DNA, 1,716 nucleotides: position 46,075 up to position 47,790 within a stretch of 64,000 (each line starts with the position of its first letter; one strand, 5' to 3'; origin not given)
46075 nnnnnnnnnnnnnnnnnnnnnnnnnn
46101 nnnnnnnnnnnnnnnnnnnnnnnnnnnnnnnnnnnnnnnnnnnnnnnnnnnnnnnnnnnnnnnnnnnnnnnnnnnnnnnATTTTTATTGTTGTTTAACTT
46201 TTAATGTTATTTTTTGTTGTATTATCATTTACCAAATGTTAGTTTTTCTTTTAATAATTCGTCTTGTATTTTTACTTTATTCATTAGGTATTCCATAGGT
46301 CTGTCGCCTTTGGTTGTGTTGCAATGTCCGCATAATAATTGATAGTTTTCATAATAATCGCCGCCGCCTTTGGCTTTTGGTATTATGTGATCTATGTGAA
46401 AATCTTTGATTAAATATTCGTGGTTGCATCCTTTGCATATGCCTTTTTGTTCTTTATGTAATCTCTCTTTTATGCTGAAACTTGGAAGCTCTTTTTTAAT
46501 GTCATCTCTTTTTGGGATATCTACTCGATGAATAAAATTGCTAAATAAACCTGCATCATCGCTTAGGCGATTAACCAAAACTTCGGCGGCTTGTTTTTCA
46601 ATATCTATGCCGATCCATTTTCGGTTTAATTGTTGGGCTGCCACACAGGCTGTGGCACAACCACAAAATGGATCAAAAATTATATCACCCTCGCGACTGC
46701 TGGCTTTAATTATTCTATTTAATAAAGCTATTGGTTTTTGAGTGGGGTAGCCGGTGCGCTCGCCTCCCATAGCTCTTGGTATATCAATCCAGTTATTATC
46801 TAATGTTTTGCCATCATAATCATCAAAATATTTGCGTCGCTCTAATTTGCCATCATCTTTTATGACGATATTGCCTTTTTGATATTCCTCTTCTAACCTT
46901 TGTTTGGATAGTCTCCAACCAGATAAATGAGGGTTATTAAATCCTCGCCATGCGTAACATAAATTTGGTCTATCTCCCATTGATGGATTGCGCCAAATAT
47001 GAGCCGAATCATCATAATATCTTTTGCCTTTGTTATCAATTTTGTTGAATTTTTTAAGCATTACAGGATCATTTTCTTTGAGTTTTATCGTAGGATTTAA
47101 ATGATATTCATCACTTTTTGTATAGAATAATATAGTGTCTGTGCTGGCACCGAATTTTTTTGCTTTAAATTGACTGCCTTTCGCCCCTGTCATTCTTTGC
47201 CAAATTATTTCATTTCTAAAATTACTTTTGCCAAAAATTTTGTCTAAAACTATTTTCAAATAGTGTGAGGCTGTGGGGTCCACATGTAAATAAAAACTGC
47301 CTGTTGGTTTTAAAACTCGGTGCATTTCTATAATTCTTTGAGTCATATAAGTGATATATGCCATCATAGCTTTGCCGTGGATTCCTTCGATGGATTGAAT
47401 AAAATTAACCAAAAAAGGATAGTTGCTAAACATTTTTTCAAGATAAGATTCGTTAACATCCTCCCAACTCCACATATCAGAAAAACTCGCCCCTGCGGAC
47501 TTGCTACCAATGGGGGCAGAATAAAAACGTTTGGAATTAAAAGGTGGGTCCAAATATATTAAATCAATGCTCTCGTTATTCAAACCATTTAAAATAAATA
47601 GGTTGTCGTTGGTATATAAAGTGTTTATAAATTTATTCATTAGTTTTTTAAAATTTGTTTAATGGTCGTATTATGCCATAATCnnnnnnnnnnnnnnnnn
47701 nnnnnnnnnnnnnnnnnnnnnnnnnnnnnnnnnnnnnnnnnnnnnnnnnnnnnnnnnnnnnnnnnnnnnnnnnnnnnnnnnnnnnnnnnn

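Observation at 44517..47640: R-M-like triad with two beta-class methyltransferases and two HNH nucleases, one fused to a methyltransferase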

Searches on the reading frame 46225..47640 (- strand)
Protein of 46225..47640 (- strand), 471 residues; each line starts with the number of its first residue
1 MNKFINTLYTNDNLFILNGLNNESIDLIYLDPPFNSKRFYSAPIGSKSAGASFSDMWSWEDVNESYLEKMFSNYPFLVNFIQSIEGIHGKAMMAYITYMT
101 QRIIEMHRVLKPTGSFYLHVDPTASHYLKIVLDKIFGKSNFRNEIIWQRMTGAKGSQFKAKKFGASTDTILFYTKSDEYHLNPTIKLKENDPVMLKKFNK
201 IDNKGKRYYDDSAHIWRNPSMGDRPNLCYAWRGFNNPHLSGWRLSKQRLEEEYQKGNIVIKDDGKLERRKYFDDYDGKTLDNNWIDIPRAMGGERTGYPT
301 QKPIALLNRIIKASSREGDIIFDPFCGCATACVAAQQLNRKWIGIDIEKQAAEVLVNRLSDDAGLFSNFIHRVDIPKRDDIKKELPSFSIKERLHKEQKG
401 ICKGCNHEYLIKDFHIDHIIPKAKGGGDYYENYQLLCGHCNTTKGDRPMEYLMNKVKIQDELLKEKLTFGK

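Call 3: search_protein_families(library=pfam, proteins=[window:46225-47640:-], max_evalue=0.01)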
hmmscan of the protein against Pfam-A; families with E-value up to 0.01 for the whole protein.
window:46225-47640:- (471 aa): 5 families
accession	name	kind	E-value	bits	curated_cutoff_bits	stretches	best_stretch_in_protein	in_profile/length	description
PF01555.25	N6_N4_Mtase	-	3.1e-44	152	26.7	1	25-354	1-218/221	DNA methylase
PF01844.29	HNH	-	8.2e-12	45.5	21.4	1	402-447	1-47/47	HNH endonuclease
PF14279.12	HNH_5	-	9.8e-11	41.9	27.5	1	402-453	1-52/56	HNH endonuclease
PF02945.21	Endonuclease_7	-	0.00072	19.8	23.6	1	391-447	15-66/82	Recombination endonuclease VII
PF13395.12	HNH_4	-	0.0059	17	22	0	412-447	16-51/54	HNH endonuclease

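Call 4: search_protein_families(library=padloc, proteins=[window:46225-47640:-], max_evalue=0.01)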
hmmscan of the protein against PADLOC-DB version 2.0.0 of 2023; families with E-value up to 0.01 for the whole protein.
window:46225-47640:- (471 aa): 99 families (the best 25 are shown)
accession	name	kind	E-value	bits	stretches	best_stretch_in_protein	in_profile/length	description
PDLC03354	MTase_II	-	5.5e-57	191.7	1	93-366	127-389/425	Type II methyltransferase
PDLC03339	MTase_II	-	1.2e-54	183.7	3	290-361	202-273/399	Type II methyltransferase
PDLC03300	MTase_II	-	6.4e-49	164.6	3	281-378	198-296/302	Type II methyltransferase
PDLC03371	MTase_II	-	4.8e-42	142.3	2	270-361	165-254/260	Type II methyltransferase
PDLC03638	MTase_III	-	1.3e-40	137.5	1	94-361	430-679/816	Type III methyltransferase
PDLC03299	MTase_II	-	5.2e-37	125.9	3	289-360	187-258/296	Type II methyltransferase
PDLC03636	MTase_III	-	9.1e-34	115.2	2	95-206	96-201/575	Type III methyltransferase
PDLC03635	MTase_III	-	1.1e-28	98.4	2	94-210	267-382/708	Type III methyltransferase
PDLC03644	MTase_III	-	4e-28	96.5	1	94-359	108-393/542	Type III methyltransferase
PDLC03633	MTase_III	-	6.6e-27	92.4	2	280-359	277-353/616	Type III methyltransferase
PDLC03216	MTase_II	-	1.7e-26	91.1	2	298-384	194-279/364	Type II methyltransferase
PDLC03634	MTase_III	-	9.1e-26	88.9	1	12-341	101-432/621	Type III methyltransferase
PDLC03265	MTase_II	-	4e-25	87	2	298-361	267-330/333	Type II methyltransferase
PDLC03238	MTase_II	-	1.2e-24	85.2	3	275-349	280-355/428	Type II methyltransferase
PDLC03738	oMTase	-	7.2e-24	82.2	1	298-361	204-267/376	orphan methyltransferase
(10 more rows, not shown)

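Call 5: search_protein_families(library=ncbifam, proteins=[window:46225-47640:-], max_evalue=0.01)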
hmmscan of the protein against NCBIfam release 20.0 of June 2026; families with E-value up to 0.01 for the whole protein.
window:46225-47640:- (471 aa): 8 families
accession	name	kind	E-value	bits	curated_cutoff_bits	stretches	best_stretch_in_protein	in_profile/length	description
NF008572.0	PRK11524.1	equivalog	2.3e-30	105.7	292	3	277-373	172-270/294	adenine-specific DNA-methyltransferase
NF050803.1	DnaMtaseCcrMCaul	equivalog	2.7e-22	79.2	830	1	296-361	184-249/350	adenine-specific DNA-methyltransferase CcrM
NF010253.0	PRK13699.1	subfamily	1e-12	48.3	244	1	297-360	143-206/226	DNA methyltransferase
NF049971.1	CRISPR_Cas9d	exception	2.3e-12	46.4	375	1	389-455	535-605/986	type II CRISPR RNA-guided endonuclease Cas9d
NF040563.1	guided_IscB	equivalog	5.7e-10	38.8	175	1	384-464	177-255/314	RNA-guided endonuclease IscB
TIGR02646.1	TIGR02646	subfamily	0.00014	22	52.15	1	389-442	14-66/144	retron system putative HNH endonuclease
NF041761.1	PtuB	equivalog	0.00034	20.5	150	1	387-443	34-90/218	retron Ec78 anti-phage system effector HNH endonuclease PtuB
TIGR01865.2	cas_Csn1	equivalog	0.00057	18.2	100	1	391-461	565-643/1070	type II CRISPR RNA-guided endonuclease Cas9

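Call 15: search_solved_structures(query=window:46225-47640:-, max_evalue=0.001)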
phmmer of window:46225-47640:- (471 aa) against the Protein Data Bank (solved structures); distinct sequences matched with E-value up to 0.001: 19.
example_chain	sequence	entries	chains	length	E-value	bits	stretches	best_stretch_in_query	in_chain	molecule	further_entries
6pbd_A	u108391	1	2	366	7.1e-15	57.9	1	295-353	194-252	Modification methylase CcrMI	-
9c3u_A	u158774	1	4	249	6.7e-12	48.1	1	291-354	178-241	Methyltransferase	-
5hek_A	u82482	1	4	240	7.5e-12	48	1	287-359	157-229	Adenine specific DNA methyltransferase (DpnA)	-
5hfj_A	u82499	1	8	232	8.1e-12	47.9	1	287-359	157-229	Adenine specific DNA methyltransferase (DpnA)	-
8urk_A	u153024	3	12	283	8.8e-12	47.7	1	291-355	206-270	Methyltransferase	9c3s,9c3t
1g60_A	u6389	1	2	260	6.9e-11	44.8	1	298-350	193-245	Adenine-specific Methyltransferase MboIIA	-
8s9m_A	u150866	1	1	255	2e-09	40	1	293-360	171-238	DNA cytosine-N4 methyltransferase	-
8s9n_A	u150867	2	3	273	2.1e-09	39.9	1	293-360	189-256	DNA cytosine-N4 methyltransferase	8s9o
6k0w_B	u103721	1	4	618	4.8e-08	35.4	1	12-341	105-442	Adenine specific DNA methyltransferase (Mod)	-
1eg2_A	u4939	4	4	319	1.1e-07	34.2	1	292-346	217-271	MODIFICATION METHYLASE RSRI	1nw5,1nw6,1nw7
1nw8_A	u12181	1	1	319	1.1e-07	34.2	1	292-346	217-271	MODIFICATION METHYLASE RSRI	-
2zie_A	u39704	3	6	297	5e-07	32.1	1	283-365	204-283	Putative modification methylase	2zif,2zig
4zcf_A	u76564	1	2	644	1.6e-06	30.4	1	8-178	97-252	Restriction endonuclease EcoP15I, modification subunit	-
8d2k_A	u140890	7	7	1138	5.2e-06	28.7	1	386-461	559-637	CRISPR-associated endonuclease, Csn1 family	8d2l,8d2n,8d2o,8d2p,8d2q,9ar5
7dsu_A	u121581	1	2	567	6.1e-06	28.5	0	94-142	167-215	Mbo45V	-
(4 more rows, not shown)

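Call 16: find_homologous_proteins(query=window:46225-47640:-, max_evalue=0.001)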
Query window:46225-47640:- (471 aa): 8000 proteins with E <= 0.001 among 8000 candidates; the best 120 are listed.
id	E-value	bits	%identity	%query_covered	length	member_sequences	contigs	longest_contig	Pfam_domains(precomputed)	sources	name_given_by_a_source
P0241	0.0e+0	1112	100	100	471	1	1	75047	PF01844.30,PF14279.13,PF01555.25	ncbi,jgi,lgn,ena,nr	ncbi:MAG: hypothetical protein DRQ51_01640 [Gammaproteobacteria bacterium]|nr:MAG: hypothetical prot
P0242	6.5e-262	888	79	99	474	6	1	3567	PF01844.30,PF14279.13,PF01555.25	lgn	-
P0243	1.2e-230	784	70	100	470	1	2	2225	PF01844.30,PF14279.13,PF01555.25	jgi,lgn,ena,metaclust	metaclust:\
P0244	6.8e-229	779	70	99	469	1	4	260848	PF01844.30,PF14279.13,PF01555.25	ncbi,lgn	-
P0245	1.5e-226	771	69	99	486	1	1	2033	PF01844.30,PF14279.13,PF01555.25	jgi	-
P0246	4.6e-221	753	68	99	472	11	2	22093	PF01844.30,PF14279.13,PF01555.25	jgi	-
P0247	1.6e-219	748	69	99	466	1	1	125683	PF01844.30,PF14279.13,PF01555.25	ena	-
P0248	1.9e-219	748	68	99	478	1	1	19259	PF01844.30,PF14279.13,PF01555.25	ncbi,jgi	jgi:DNA modification methylase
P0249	4.7e-219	746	67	99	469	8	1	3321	PF01844.30,PF14279.13,PF01555.25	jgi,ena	-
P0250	1.7e-218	744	68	99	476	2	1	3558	PF02086.22,PF01844.30,PF14279.13,PF01555.25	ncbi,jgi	jgi:DNA modification methylase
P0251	7.2e-218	742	67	99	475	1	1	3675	PF01844.30,PF14279.13,PF01555.25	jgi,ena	jgi:site-specific DNA-methyltransferase (adenine-specific)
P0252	9.2e-218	742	66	99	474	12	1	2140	PF01844.30,PF14279.13,PF01555.25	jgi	-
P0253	1.6e-217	741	69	99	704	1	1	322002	PF00459.31,PF01844.30,PF14279.13,PF01555.25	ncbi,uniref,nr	ncbi:hypothetical protein CHS0354_035280 [Potamilus streckersoni]|uniref:HNH nuclease domain-contain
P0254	4.0e-217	740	67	100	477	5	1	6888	PF01844.30,PF14279.13,PF01555.25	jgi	jgi:site-specific DNA-methyltransferase (adenine-specific)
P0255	2.7e-216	737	67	99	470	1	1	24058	PF01844.30,PF14279.13,PF01555.25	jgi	jgi:DNA modification methylase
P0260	4.0e-213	727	66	99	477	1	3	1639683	PF01844.30,PF14279.13,PF01555.25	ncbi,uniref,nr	ncbi:DNA methyltransferase [Entomospira culicis]|uniref:Methyltransferase n=1 Tax=Entomospira culici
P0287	4.3e-188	644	59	99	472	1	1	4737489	PF01844.30,PF14279.13,PF01555.25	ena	-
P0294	3.6e-180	618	58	99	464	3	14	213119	PF01844.30,PF02945.22,PF14279.13,PF01555.25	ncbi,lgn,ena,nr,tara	ncbi:MAG: hypothetical protein EVA56_03075 [alpha proteobacterium HIMB114]|nr:MAG: hypothetical prot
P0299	5.7e-177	607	58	99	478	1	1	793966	PF01844.30,PF02945.22,PF14279.13,PF01555.25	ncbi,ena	-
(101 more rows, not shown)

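Call 17: find_encoding_contigs(protein=P0260, flank=5000, max_places=2)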
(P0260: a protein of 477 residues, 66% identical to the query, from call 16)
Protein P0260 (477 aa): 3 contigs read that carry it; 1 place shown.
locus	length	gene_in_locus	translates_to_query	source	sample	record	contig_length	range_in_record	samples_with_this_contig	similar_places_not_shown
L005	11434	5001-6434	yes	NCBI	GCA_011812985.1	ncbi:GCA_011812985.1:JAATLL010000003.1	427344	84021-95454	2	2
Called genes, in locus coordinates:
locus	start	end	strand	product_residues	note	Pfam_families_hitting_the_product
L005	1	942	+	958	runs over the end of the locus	PF00005:ABC_tran (faint), PF01443:Viral_helicase1 (faint), PF02463:SMC_N (faint), PF03193:RsgA_GTPase (faint), PF13191:AAA_16 (faint), PF13304:AAA_21 (faint), PF17760:UvrA_inter, PF17755:UvrA_DNA-bind, +2 more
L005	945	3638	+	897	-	PF00133:tRNA-synt_1, PF09334:tRNA-synt_1g, PF08264:Anticodon_1, PF10458:Val_tRNA-synt_C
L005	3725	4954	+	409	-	PF01555:N6_N4_Mtase, PF01844:HNH, PF14279:HNH_5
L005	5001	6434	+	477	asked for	PF01555:N6_N4_Mtase, PF01844:HNH, PF14279:HNH_5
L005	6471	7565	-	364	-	PF02615:Ldh_2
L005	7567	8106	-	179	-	PF00156:Pribosyltran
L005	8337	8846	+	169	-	-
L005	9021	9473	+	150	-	-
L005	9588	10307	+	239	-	PF01048:PNP_UDP_1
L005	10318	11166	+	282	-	PF00037:Fer4 (faint), PF13484:Fer4_16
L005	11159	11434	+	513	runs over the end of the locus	PF00496:SBP_bac_5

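Call 18: find_encoding_contigs(protein=P0244, flank=5000, max_places=2)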
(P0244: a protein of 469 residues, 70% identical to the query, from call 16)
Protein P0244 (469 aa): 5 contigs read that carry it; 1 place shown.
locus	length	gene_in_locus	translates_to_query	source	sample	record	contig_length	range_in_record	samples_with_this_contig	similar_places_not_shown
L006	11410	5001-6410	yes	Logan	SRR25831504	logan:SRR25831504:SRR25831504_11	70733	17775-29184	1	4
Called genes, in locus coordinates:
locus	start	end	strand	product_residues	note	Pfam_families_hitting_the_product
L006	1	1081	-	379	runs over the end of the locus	PF25919:BSH_CusB (faint), PF25917:BSH_RND (weak), PF25973:BSH_CzcB (faint), PF25975:CzcB_C (weak), PF25989:YknX_C (weak)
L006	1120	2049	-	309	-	PF16119:DUF4835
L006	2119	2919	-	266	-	PF00696:AA_kinase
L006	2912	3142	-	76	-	PF10688:Imp-YgjV (weak)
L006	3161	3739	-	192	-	PF01467:CTP_transf_like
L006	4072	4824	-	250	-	PF00005:ABC_tran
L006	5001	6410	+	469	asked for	PF01555:N6_N4_Mtase, PF01844:HNH, PF14279:HNH_5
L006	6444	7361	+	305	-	PF02016:Peptidase_S66, PF17676:Peptidase_S66C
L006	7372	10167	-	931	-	PF02739:5_3_exonuc_N, PF01367:5_3_exonuc, PF01612:DNA_pol_A_exo1, PF22619:DNA_polI_exo1 (weak), PF00476:DNA_pol_A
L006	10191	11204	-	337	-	PF01368:DHH, PF02272:DHHA1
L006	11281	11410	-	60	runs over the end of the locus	-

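Call 19: find_encoding_contigs(protein=P0294, flank=5000, max_places=2)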
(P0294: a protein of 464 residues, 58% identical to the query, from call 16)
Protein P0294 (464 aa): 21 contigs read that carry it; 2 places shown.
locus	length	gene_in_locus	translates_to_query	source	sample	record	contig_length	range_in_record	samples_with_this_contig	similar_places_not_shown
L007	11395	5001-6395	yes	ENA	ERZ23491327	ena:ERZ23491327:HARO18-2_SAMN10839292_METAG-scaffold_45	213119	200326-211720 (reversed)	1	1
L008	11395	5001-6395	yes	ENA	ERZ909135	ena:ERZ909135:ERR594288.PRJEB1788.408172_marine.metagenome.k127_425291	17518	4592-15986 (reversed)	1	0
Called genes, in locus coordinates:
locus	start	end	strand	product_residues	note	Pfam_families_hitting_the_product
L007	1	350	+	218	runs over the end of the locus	PF00834:Ribul_P_3_epim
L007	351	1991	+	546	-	PF07940:Hepar_II_III_C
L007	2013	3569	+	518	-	PF02142:MGS, PF01808:AICARFT_IMPCHas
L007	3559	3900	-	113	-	PF01329:Pterin_4a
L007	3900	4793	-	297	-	PF00561:Abhydrolase_1, PF12697:Abhydrolase_6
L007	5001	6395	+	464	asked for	PF01555:N6_N4_Mtase, PF02945:Endonuclease_7 (weak), PF01844:HNH, PF14279:HNH_5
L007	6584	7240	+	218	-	PF02190:LON_substr_bdg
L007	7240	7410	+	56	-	PF03966:Trm112p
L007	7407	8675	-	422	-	PF07498:Rho_N, PF07497:Rho_RNA_bind, PF00006:ATP-synt_ab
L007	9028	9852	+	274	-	PF03618:Kinase-PPPase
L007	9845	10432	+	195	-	PF02545:Maf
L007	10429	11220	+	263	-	PF08501:Shikimate_dh_N, PF01488:Shikimate_DH, PF18317:SDH_C (weak)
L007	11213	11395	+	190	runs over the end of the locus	PF01121:CoaE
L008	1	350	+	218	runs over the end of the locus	PF00834:Ribul_P_3_epim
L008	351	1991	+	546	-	PF07940:Hepar_II_III_C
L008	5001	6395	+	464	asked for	PF01555:N6_N4_Mtase, PF02945:Endonuclease_7 (weak), PF01844:HNH, PF14279:HNH_5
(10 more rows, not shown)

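Call 20: find_encoding_contigs(protein=P0287, flank=5000, max_places=2)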
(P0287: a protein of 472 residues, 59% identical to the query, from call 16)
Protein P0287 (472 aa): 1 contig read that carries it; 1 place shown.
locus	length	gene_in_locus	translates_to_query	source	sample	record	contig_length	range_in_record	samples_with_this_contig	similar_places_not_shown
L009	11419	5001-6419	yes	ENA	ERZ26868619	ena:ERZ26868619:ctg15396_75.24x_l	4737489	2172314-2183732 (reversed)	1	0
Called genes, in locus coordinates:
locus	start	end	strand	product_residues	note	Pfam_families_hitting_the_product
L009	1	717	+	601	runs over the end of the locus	-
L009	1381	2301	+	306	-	PF03331:LpxC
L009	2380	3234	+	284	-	PF13525:YfiO, PF13174:TPR_6 (faint)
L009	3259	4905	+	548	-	PF02463:SMC_N, PF13175:AAA_15 (faint), PF13476:AAA_23, PF13304:AAA_21 (faint)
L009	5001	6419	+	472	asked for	PF01555:N6_N4_Mtase, PF01844:HNH, PF14279:HNH_5 (weak)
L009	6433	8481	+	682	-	PF13380:CoA_binding_2, PF13607:Succ_CoA_lig, PF08442:ATP-grasp_2 (faint), PF13549:ATP-grasp_5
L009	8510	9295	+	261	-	PF00378:ECH_1, PF16113:ECH_2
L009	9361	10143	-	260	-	PF13098:Thioredoxin_2 (faint), PF13462:Thioredoxin_4, PF01323:DSBA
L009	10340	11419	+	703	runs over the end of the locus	PF11412:DsbD_N, PF28432:DUF8393, PF02683:DsbD_TM, PF13899:Thioredoxin_7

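Call 41: search_dna_similar(query=window:46225-47640:-, collection=phages, mode=protein, max_rows=15)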
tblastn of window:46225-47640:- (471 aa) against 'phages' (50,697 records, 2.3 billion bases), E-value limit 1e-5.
Records with a match: 513; places in all: 524; records where one place covers at least 80% of the query: 0.
Best place of each record, by identity: <60% 513.
By first word of the organism name: Mycobacterium 84; Streptococcus 78; Synechococcus 47; Campylobacter 38; Vibrio 27; Gordonia 25; Streptomyces 22; Salmonella 17; Flavobacterium 16; Bacteriophage 12; and 46 more.
By host as written in the record: - 68; Mycobacterium smegmatis mc2 155 46; Gordonia terrae 3612 18; Mycobacterium smegmatis mc#155 16; Streptomyces lividans JI 1326 15; Campylobacter jejuni NCTC12662 14; Synechococcus sp. 13; Campylobacter jejuni 12; and 181 more.
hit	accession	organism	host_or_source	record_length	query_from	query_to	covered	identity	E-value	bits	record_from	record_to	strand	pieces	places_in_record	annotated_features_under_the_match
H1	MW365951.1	Streptomyces phage Hippo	Streptomyces lividans JI 1326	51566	2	359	76%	44.3%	4e-82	282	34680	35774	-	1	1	48: methyltransferase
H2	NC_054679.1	Streptomyces phage Werner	Streptomyces lividans JI 1326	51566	2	359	76%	44.3%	4e-82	282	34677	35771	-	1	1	48: DNA methyltransferase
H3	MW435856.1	Streptomyces phage Werner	Streptomyces lividans JI 1326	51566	2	359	76%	44.3%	4e-82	282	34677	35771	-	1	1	48: methyltransferase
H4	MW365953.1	Streptomyces phage Dwayne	Streptomyces lividans JI 1326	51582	5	364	76%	41.6%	2e-75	263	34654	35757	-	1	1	48: DNA methylase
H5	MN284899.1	Streptomyces phage Whatever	Streptomyces lividans JI 1326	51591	5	364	76%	41.6%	2e-75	263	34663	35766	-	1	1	48: DNA methylase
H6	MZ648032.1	Streptomyces phage Chucky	Streptomyces lividans JI 1326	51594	5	364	76%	41.6%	2e-75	263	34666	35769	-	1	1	48: DNA methylase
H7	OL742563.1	Streptomyces phage Snorlax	Streptomyces lividans JI 1326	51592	5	364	76%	41.6%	2e-75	263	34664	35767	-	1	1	48: DNA methylase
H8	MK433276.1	Streptomyces phage Asten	Streptomyces griseus ATCC 10137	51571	2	359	76%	41.1%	2e-76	266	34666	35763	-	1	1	48: DNA methylase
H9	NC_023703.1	Mycobacterium phage Dori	Mycobacterium smegmatis mc2 155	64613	6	377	79%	39.5%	2e-73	257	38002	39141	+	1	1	42: DNA methyltransferase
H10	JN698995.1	Mycobacterium phage Dori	Mycobacterium smegmatis mc2 155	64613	6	377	79%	39.5%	2e-73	257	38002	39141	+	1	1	42: DNA methylase N-4/N-6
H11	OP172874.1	Mycobacterium phage Mask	Mycobacterium smegmatis mc#155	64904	6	377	79%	39.3%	2e-73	257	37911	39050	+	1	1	42: DNA methyltransferase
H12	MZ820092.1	Streptomyces phage SarahRose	Streptomyces lividans JI 1326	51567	2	359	76%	40.8%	5e-76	265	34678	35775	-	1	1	48: DNA methylase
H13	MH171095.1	Streptomyces phage Maneekul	Streptomyces xanthochromogenes NRRL ...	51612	2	359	76%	40.8%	5e-76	265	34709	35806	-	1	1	48: DNA methylase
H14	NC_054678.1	Streptomyces phage Yasdnil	Streptomyces griseus ATCC 10137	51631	2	359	76%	40.5%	4e-75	262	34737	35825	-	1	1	48: DNA methyltransferase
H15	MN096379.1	Streptomyces phage Yasdnil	Streptomyces griseus ATCC 10137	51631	2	359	76%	40.5%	4e-75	262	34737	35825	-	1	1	48: DNA methylase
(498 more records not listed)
